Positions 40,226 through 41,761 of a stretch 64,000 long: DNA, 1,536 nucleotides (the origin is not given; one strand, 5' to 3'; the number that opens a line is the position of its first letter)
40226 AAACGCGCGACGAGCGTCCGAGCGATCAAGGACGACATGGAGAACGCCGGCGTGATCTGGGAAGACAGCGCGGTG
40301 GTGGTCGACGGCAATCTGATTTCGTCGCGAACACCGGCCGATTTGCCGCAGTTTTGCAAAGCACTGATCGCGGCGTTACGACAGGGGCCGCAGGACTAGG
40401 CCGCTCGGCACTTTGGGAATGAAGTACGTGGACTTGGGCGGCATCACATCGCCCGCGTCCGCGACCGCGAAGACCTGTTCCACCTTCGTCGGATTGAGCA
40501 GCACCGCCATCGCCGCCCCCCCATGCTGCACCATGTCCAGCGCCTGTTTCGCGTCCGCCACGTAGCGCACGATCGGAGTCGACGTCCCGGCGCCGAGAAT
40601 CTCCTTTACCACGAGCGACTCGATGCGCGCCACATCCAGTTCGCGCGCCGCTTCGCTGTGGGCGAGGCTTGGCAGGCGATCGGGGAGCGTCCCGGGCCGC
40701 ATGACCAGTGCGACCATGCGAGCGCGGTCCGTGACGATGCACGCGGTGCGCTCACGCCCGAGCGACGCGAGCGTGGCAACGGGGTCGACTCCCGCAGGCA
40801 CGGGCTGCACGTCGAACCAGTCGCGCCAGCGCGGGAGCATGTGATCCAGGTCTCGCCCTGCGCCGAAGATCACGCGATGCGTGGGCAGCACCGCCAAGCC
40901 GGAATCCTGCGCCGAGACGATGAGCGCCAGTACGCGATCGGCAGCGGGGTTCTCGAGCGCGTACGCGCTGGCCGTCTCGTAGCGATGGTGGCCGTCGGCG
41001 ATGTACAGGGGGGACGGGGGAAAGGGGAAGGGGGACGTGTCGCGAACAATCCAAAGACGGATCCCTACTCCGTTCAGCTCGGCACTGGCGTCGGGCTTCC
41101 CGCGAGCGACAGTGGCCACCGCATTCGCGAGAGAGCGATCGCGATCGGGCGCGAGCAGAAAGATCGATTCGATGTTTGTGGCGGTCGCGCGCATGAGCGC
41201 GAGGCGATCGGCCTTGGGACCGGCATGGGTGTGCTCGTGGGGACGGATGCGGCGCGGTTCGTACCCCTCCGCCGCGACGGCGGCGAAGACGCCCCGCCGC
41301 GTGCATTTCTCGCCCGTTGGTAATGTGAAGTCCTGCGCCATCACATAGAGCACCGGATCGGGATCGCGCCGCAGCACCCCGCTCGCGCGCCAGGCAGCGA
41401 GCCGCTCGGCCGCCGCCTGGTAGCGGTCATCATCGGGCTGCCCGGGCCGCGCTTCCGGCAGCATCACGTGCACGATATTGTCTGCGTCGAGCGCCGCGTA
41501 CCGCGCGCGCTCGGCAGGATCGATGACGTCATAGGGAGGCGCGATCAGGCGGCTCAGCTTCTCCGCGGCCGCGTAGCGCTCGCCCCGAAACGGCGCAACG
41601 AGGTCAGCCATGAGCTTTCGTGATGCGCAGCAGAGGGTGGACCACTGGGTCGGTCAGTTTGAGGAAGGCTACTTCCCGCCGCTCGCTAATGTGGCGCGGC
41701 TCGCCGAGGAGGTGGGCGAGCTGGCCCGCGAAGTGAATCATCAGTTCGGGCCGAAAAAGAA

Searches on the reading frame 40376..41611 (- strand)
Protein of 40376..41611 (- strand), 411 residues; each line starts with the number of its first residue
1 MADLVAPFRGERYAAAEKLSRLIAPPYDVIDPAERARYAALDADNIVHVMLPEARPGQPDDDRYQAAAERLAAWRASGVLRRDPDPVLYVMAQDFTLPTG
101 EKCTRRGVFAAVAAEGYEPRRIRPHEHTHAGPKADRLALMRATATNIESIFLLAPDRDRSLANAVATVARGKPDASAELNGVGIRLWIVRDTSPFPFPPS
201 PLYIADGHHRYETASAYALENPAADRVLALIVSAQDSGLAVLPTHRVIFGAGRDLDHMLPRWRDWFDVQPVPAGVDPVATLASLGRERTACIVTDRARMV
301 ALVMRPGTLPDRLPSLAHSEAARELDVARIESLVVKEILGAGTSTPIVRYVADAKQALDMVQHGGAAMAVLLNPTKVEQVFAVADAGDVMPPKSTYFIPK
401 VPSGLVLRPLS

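Call 24: find_encoding_contigs(protein=window:40376-41611:-, flank=10000, max_places=1)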
Protein window:40376-41611:- (411 aa): 1 contig read that carries it; 1 place shown.
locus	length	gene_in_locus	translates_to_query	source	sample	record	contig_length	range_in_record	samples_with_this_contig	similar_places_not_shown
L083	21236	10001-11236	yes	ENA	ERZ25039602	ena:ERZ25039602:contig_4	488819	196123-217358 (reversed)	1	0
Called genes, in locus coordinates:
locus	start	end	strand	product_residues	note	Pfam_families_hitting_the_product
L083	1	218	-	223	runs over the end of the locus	-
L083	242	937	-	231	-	PF21342:SoxA-TsdA_cyt-c, PF00034:Cytochrom_C (weak), PF13442:Cytochrome_CBB3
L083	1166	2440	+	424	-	-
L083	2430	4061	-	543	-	PF01494:FAD_binding_3 (faint), PF00890:FAD_binding_2 (faint), PF01266:DAO, PF12831:FAD_oxidored (faint), PF13450:NAD_binding_8 (faint), PF16901:DAO_C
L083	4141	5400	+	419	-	PF00108:Thiolase_N, PF00109:ketoacyl-synt (weak), PF02803:Thiolase_C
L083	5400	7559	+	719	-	PF00378:ECH_1, PF16113:ECH_2, PF02737:3HCDH_N, PF00725:3HCDH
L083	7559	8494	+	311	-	PF01619:Pro_dh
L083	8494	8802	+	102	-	-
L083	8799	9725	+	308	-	PF03193:RsgA_GTPase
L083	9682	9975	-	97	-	PF03819:MazG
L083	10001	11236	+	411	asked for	PF06245:DUF1015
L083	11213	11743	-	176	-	PF01965:DJ-1_PfpI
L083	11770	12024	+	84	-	-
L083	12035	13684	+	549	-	PF07969:Amidohydro_3, PF01979:Amidohydro_1 (weak)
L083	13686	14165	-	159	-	PF01613:Flavin_Reduct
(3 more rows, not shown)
